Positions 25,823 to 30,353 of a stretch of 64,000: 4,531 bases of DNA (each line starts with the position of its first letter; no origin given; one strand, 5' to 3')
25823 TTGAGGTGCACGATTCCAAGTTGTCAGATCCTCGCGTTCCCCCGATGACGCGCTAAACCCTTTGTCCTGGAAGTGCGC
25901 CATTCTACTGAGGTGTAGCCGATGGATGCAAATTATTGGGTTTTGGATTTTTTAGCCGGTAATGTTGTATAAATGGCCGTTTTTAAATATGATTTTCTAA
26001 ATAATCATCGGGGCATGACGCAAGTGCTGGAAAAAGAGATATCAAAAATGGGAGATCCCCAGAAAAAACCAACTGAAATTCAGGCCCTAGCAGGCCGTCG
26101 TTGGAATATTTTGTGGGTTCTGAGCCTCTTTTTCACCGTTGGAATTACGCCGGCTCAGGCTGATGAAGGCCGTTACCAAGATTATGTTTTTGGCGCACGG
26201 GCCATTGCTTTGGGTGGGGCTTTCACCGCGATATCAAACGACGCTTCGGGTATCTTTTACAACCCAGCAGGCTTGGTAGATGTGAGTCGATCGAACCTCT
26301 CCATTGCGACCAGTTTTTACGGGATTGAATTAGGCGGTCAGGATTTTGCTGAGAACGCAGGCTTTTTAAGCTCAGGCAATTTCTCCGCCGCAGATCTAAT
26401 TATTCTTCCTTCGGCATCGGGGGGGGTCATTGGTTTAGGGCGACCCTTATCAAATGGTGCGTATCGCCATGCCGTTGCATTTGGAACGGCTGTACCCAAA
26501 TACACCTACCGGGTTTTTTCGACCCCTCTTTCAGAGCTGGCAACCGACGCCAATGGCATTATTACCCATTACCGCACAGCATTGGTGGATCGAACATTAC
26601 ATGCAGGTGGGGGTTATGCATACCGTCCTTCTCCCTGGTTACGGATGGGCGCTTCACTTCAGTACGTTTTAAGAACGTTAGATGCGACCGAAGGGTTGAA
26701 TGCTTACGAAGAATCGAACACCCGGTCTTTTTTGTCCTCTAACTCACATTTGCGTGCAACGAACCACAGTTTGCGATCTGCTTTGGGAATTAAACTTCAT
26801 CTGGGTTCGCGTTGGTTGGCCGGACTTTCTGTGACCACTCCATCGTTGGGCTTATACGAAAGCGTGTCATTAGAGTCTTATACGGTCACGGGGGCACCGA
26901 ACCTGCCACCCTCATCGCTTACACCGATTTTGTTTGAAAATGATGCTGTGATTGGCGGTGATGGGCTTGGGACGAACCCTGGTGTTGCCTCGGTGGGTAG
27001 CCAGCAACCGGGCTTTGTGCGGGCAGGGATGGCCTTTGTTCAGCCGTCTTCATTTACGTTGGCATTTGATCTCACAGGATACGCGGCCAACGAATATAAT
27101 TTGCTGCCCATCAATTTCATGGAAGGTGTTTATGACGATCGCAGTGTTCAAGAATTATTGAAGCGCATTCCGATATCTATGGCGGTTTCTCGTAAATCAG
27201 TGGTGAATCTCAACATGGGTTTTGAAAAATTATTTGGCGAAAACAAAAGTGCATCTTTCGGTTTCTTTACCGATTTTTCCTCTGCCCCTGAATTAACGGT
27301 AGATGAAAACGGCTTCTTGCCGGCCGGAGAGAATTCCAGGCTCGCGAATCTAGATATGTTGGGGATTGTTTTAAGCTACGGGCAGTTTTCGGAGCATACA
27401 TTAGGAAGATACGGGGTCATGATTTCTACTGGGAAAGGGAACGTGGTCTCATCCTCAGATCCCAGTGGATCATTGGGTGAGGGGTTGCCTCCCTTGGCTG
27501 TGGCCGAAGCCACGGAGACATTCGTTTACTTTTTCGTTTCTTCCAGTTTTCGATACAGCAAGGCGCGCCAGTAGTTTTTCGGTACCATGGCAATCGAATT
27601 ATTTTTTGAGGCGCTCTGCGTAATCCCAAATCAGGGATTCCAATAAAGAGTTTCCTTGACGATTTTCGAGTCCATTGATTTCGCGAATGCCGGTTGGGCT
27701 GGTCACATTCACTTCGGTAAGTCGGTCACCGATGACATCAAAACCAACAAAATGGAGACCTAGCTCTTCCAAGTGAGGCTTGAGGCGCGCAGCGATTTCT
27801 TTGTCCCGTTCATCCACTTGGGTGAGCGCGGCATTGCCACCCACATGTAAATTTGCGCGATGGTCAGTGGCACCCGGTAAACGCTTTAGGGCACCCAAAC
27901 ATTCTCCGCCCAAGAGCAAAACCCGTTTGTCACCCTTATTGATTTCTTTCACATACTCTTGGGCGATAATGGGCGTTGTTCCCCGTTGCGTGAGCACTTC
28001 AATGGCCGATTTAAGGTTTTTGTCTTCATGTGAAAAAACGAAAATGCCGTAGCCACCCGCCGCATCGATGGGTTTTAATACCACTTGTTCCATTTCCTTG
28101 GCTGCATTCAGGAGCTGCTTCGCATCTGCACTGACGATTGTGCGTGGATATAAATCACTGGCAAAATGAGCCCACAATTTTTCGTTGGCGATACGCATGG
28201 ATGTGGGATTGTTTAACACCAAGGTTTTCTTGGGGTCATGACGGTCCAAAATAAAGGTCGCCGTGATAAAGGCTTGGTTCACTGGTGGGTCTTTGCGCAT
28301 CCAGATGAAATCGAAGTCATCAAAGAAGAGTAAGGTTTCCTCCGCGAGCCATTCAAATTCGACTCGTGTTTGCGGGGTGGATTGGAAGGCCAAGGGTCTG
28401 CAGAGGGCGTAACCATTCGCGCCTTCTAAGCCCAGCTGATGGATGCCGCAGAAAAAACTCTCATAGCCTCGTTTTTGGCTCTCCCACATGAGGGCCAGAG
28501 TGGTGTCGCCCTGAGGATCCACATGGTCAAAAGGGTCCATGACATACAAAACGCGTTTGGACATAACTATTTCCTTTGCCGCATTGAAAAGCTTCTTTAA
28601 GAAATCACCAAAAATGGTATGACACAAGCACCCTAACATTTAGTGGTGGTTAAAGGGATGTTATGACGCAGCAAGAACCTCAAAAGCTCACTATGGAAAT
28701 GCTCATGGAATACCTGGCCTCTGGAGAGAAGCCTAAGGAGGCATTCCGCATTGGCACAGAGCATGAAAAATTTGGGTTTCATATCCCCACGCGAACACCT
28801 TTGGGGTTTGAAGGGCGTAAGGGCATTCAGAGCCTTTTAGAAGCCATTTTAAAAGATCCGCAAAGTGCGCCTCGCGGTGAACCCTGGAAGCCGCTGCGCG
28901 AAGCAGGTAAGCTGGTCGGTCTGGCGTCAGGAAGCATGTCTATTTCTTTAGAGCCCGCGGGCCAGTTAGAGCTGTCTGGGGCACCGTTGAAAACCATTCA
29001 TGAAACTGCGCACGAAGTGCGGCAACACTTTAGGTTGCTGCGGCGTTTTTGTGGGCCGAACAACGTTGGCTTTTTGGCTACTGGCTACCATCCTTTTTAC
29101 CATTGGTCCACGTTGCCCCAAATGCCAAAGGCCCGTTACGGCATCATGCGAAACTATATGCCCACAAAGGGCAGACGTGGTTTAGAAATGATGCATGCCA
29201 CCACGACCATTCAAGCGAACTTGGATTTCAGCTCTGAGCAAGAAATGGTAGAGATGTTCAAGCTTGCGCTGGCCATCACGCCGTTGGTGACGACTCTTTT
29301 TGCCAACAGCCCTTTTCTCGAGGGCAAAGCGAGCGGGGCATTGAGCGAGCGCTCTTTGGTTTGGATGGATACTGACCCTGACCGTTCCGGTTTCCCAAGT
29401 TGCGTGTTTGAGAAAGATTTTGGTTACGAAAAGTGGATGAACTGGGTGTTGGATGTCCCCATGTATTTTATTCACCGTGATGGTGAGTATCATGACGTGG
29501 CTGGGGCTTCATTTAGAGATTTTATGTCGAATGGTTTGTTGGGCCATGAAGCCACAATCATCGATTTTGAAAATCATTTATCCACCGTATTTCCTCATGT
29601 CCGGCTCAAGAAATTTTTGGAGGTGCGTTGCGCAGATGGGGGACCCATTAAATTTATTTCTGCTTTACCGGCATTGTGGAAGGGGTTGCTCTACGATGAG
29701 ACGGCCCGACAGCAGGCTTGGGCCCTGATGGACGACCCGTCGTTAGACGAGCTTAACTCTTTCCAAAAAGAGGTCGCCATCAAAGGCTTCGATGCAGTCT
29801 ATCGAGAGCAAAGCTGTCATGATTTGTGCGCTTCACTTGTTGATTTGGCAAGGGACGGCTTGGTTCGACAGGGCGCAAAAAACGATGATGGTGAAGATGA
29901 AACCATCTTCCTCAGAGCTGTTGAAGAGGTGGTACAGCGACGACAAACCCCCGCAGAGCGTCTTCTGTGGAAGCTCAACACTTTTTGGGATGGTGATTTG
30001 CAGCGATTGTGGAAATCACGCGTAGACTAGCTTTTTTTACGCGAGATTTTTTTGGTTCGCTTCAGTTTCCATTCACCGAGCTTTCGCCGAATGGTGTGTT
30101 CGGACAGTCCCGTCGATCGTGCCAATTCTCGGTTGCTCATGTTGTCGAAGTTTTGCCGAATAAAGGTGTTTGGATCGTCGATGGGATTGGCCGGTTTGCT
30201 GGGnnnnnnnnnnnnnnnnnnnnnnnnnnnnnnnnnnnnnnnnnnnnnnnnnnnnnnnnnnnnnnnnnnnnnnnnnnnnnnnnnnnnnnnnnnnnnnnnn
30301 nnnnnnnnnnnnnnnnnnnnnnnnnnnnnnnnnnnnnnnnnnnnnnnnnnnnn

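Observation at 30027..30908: Histone-H1-like Lys/Ala repeat protein with a sigma-region-4-like HTH, divergent from rplS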

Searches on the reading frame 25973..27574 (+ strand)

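Call 21: search_protein_families(library=ncbifam, proteins=[window:25973-27574:+], max_evalue=0.00001)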
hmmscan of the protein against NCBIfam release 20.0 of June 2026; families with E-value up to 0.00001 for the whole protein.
window:25973-27574:+ (533 aa): 3 families
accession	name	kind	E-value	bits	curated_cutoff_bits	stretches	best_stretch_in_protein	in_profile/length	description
NF033709.1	PorV_fam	subfamily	1.6e-07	31.2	90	1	74-112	12-51/326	PorV/PorQ family protein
NF033711.1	T9SS_PorQ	equivalog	3.7e-06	26.2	220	0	47-126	5-89/335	type IX secretion system protein PorQ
NF052325.1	PorVQ2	equivalog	4.6e-06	25.8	325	1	73-129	34-91/354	putative type IX sorting system protein PorV2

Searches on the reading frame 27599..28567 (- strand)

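Call 21: search_protein_families(library=ncbifam, proteins=[window:27599-28567:-], max_evalue=0.00001)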
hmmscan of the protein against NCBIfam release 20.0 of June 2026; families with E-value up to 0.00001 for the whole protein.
window:27599-28567:- (322 aa): 8 families
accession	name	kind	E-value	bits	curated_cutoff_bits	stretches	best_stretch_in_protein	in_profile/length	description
NF003573.0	PRK05246.1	equivalog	2e-99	332.3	272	1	5-305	3-301/316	glutathione synthase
TIGR01380.1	glut_syn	equivalog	5.6e-94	314.6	299.05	1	5-304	2-299/312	glutathione synthase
NF009110.0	PRK12458.1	subfamily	2.2e-62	211.1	408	1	5-306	2-317/349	glutathione synthetase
TIGR00768.1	rimK_fam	subfamily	6.8e-21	74.9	143.4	1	112-282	70-242/276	RimK family alpha-L-glutamate ligase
NF040720.1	MptN_Meth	equivalog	7.1e-18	64.7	350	1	107-297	79-277/291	tetrahydromethanopterin:alpha-L-glutamate ligase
TIGR02144.1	LysX_arch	equivalog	4.1e-13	49.1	275.6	1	117-282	75-241/281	lysine biosynthesis protein LysX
NF007764.0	PRK10446.1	equivalog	3.9e-12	46.1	331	1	161-287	137-262/300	30S ribosomal protein S6--L-glutamate ligase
TIGR04356.1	grasp_GAK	hypoth_equivalog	1.1e-06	27.9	300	1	141-278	115-246/287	GAK system ATP-grasp enzyme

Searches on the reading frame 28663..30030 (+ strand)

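Call 21: search_protein_families(library=ncbifam, proteins=[window:28663-30030:+], max_evalue=0.00001)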
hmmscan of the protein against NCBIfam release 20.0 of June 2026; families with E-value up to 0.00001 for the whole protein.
window:28663-30030:+ (455 aa): 7 families
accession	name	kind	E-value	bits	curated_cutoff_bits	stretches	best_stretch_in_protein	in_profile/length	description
TIGR01436.1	glu_cys_lig_pln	equivalog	1.6e-147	491.5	463.15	1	11-451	5-442/446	glutamate--cysteine ligase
TIGR03444.1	EgtA_Cys_ligase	equivalog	1.1e-42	146.3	370.8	1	87-432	58-389/390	ergothioneine biosynthesis glutamate--cysteine ligase EgtA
NF010039.0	PRK13515.1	equivalog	1.3e-12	47.1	371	1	101-258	56-205/378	carboxylate-amine ligase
TIGR02050.1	gshA_cyan_rel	subfamily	6.5e-11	42.1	176.4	1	101-236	46-176/287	YbdK family carboxylate-amine ligase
NF010043.0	PRK13517.1-3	equivalog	5.4e-09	35.4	409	1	101-262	60-213/381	glutamate--cysteine ligase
NF010044.0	PRK13517.1-4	equivalog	1.2e-06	27.8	437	1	109-237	65-188/372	glutamate--cysteine ligase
NF010042.0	PRK13517.1-2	equivalog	2.1e-06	26.8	427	1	103-237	59-188/376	glutamate--cysteine ligase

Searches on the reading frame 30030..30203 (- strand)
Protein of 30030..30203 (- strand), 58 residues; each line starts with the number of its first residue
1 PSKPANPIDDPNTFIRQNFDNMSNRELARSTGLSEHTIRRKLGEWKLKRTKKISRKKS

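Call 30: search_solved_structures(query=A4, max_evalue=10, show_alignments=4)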
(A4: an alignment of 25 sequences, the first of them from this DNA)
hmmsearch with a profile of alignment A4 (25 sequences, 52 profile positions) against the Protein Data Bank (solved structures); distinct sequences matched with E-value up to 10: 1.
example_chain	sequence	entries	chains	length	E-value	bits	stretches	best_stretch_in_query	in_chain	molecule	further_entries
4egy_A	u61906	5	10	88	1.6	11.9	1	25-44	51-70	Arabinose metabolism transcriptional repressor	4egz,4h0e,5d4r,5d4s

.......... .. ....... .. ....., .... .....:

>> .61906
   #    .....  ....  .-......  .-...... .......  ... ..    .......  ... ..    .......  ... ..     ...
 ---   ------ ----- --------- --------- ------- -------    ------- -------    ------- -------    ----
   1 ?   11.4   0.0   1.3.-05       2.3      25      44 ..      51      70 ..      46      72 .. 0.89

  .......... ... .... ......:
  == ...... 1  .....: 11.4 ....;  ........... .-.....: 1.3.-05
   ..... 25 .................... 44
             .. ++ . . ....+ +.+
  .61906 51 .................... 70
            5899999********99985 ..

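Call 65: find_homologous_proteins(query=A4, max_evalue=0.001)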
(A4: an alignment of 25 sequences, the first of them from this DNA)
Query A4 (25 sequences) (58 aa, profile of the alignment): 8 proteins with E <= 0.001 among 546 candidates.
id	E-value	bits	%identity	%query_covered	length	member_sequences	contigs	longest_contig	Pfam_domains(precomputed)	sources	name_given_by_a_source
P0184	1.5e-28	116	82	76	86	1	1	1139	-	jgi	jgi:DNA invertase Pin-like site-specific DNA recombinase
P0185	2.0e-28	116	76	86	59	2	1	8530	-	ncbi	-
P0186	3.6e-28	115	82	76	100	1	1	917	-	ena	-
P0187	5.0e-28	114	77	83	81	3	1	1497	-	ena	-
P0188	5.3e-28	114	71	88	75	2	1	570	-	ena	-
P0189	5.4e-28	114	75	76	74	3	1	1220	-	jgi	jgi:hypothetical protein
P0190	9.6e-12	62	53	74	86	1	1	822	-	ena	-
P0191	2.3e-11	61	59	76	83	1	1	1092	-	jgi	-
